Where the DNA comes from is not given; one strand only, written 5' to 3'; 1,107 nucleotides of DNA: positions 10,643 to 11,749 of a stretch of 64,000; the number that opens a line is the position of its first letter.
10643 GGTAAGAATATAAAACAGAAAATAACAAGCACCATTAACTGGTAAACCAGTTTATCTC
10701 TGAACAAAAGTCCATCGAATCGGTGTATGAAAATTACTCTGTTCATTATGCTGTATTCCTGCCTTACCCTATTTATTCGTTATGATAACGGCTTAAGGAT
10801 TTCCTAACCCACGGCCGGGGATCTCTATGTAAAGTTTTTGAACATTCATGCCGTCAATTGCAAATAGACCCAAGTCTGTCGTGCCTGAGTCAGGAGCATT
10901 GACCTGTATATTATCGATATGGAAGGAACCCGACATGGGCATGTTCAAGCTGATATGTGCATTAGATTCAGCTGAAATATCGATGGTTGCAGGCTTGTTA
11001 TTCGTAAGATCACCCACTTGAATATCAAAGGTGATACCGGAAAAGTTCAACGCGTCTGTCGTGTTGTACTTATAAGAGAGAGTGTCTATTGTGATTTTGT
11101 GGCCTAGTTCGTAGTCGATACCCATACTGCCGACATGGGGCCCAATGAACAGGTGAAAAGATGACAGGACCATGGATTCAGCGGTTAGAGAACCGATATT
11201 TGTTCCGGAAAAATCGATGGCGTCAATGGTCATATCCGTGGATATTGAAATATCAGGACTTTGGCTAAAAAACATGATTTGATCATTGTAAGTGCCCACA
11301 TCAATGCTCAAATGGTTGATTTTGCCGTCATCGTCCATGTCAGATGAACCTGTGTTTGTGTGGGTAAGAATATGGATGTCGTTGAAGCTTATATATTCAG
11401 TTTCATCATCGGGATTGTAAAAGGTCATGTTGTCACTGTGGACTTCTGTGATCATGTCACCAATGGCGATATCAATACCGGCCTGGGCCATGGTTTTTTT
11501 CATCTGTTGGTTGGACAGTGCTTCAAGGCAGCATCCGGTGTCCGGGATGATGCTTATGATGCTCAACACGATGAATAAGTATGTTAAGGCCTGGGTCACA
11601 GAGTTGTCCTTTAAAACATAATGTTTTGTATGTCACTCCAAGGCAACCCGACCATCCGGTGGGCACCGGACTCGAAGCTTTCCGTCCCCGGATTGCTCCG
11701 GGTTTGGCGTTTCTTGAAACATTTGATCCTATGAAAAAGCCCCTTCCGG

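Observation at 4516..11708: A cyclic-dinucleotide riboswitch appears to gate the whole export operon, not only the cargo genes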

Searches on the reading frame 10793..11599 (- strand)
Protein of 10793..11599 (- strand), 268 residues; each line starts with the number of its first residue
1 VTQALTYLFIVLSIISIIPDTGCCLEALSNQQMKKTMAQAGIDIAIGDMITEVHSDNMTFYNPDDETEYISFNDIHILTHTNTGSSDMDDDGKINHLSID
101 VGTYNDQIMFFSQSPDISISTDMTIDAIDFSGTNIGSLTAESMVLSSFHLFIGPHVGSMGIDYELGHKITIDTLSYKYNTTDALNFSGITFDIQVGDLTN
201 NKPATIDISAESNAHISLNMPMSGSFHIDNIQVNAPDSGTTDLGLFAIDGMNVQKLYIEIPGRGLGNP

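Call 5: search_protein_families(library=pfam, proteins=[window:10793-11599:-], max_evalue=0.01)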
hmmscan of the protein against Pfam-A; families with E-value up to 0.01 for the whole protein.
window:10793-11599:- (268 aa): 1 family
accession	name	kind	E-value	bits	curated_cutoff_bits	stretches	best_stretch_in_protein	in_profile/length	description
PF19657.4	DUF6160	-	2.7e-06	28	27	1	15-99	13-90/96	Family of unknown function (DUF6160)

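Call 6: search_protein_families(library=ncbifam, proteins=[window:10793-11599:-], max_evalue=0.01)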
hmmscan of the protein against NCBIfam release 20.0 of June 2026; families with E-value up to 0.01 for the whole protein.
window:10793-11599:- (268 aa): 0 families

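Call 47: search_solved_structures(query=window:10793-11599:-, max_evalue=1)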
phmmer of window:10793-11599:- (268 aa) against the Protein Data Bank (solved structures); distinct sequences matched with E-value up to 1: 2.
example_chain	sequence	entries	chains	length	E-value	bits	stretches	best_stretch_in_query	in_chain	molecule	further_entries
7upp_B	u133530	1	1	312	0.27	14.1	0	3-40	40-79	DHT03 protein B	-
7upp_A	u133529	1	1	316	0.44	13.4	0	3-38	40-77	DHT03 protein A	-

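Call 50: find_homologous_proteins(query=window:10793-11599:-, max_evalue=0.001)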
Query window:10793-11599:- (268 aa): 28 proteins with E <= 0.001 among 388 candidates.
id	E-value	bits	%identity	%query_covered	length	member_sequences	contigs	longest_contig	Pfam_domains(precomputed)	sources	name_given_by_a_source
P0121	6.5e-171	585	100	100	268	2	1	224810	PF19657.5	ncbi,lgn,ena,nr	ncbi:MAG: hypothetical protein KKD44_20260 [Proteobacteria bacterium]|nr:hypothetical protein [Pseud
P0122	7.4e-80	286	50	100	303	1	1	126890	-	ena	-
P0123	3.1e-78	281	50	100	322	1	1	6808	-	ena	-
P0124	1.3e-71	259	50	97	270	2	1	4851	PF19657.5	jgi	jgi:hypothetical protein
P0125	2.3e-70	255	47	91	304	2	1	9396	PF19657.5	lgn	-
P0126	3.4e-69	251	46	100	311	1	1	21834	PF19657.5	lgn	-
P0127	1.1e-68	250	45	97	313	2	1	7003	PF19657.5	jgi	-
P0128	3.8e-68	248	47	92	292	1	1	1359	PF19657.5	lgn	-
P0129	2.5e-66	242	46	100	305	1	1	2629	PF19657.5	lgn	-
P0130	9.1e-64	234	43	99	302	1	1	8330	-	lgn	-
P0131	6.5e-61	224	43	98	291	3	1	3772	PF19657.5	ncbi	-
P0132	7.7e-61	224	43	99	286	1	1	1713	-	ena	-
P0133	1.8e-59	220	43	88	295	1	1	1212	-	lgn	-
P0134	6.6e-59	218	42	100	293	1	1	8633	PF19657.5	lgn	-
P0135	1.7e-58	216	42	97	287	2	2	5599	PF19657.5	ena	-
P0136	6.1e-58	215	42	99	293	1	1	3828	PF19657.5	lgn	-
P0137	3.0e-57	212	43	97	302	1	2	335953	PF19657.5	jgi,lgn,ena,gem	-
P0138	1.8e-54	203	41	97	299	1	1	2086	PF19657.5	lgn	-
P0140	1.6e-53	200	40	91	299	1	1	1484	PF19657.5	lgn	-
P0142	1.1e-51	194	40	91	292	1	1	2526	PF19657.5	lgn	-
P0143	6.7e-51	191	40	91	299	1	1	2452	PF19657.5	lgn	-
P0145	3.0e-49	186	43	99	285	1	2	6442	PF19657.5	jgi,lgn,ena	-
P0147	4.6e-35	140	34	99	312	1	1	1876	PF19657.5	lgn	-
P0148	3.0e-21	94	28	96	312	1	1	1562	PF19657.5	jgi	jgi:hypothetical protein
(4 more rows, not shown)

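Call 59: predict_structure(alignment_id=A4)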
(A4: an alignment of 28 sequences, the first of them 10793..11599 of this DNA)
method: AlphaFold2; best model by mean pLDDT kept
length: 268 residues; sequences in the alignment: 28
mean_pLDDT: 86.4   pTM: 0.70
mean pLDDT of the five models: 86.4, 85.9, 84.2, 82.9, 82.7
residues with pLDDT >= 90: 146; 70-90: 85; 50-70: 29; < 50: 8
segments of 3 or more residues with pLDDT < 50: 264-268
pLDDT, mean of each block of 10 residues (from residue 1): 83 75 60 65 88 97 94 97 86 90 88 93 97 96 94 88 95 94 94 93 87 77 93 89 92 73 48
secondary structure, 60 per line:
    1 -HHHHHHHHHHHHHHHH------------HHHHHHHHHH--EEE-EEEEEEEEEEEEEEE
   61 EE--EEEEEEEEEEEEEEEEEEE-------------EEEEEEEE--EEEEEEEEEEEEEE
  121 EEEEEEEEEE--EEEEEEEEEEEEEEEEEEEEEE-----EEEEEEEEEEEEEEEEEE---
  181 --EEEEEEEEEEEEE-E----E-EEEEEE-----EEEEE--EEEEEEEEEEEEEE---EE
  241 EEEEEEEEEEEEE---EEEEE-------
elements in order: H2-17 H30-39 E42-44 E46-62 E65-83 E97-104 E107-130 E133-154 E160-177 E183-195 E204-209 E215-219 E222-235 E239-253 E257-261

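Call 62: fold_search(model_id=the predicted structure, library=pdb)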
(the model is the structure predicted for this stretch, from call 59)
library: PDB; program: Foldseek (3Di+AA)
matches with E <= 10: 328; with E <= 0.001: 0
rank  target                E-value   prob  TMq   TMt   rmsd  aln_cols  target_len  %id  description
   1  4jf7_A                1.1e-01  0.07  0.11  0.06  24.9       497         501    8  Structure of the parainfluenza virus 5 (PIV5) hemagglutinin-neuraminidase (HN) ectodomain (released 2013-09-04)
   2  6h03_F                1.3e-01  0.01  0.05  0.03  41.3       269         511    7  OPEN CONFORMATION OF THE MEMBRANE ATTACK COMPLEX (released 2018-12-19)
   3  1z4y_A                2.3e-01  0.04  0.09  0.06  22.8       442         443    6  Parainfluenza Virus 5 (SV5) Hemagglutinin-Neuraminidase (HN) (pH 8.0) (released 2005-05-24)
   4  1z4w_A                2.6e-01  0.03  0.09  0.07  24.6       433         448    7  Parainfluenza Virus 5 (SV5) Hemagglutinin-Neuraminidase (HN) with ligand DANA (soaked with DANA, pH8.0) (released 2005-05-24)
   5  2b5n_C                3.0e-01  0.02  0.07  0.07  24.8       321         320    8  Crystal Structure of the DDB1 BPB Domain (released 2006-02-28)
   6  5fmw_A                3.5e-01  0.01  0.08  0.05  40.8       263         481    6  The poly-C9 component of the Complement Membrane Attack Complex (released 2016-02-17)
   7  8qtz_Z                3.9e-01  0.06  0.12  0.08  23.9       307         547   12  Cryo-EM reconstruction of VP5*/VP8* assembly from SA11 Rotavirus Tripsinized Triple Layered Particle (released 2024-09-25)
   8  7xw0_B                4.1e-01  0.25  0.24  0.24  13.5       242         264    9  Crystal structure of pOmpT (released 2023-05-31)
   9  5o68_C                4.3e-01  0.02  0.10  0.10  23.2       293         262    8  Crystal Structure of the Pseudomonas functional amyloid secretion protein FapF - R157A mutant (released 2017-08-23)
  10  8bgm_B                4.6e-01  0.02  0.10  0.06  32.3       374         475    6  Crystal structure of the OrfX1-OrfX3 complex from the PMP1 neurotoxin gene cluster (released 2022-12-07)
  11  5gll_A                5.1e-01  0.02  0.09  0.08  23.4       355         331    7  Crystal structure of CoXyl43, GH43 beta-xylosidase/alpha-arabinofuranosidase from a compostmicrobial metagenome, calci (released 2017-03-15)
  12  9qfq_P                5.3e-01  0.03  0.10  0.05  27.0       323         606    9  Cryo-EM structure of the cofilactin barbed end bound by AIP1 (released 2025-10-08)
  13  6h04_F                5.3e-01  0.01  0.05  0.03  41.7       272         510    9  Closed conformation of the Membrane Attack Complex (released 2018-12-19)
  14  9dkh_C                5.9e-01  0.02  0.10  0.08  24.4       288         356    8  CryoEM structures of yeast cytoplasmic dynein in the presence of ATP and Lis1. (released 2025-05-28)
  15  9kzc_B                6.2e-01  0.02  0.10  0.09  23.6       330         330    8  Cryo-EM structure of the LGI1 LRR-LGI1 EPTP-ADAM22 ECD complex (released 2025-06-25)
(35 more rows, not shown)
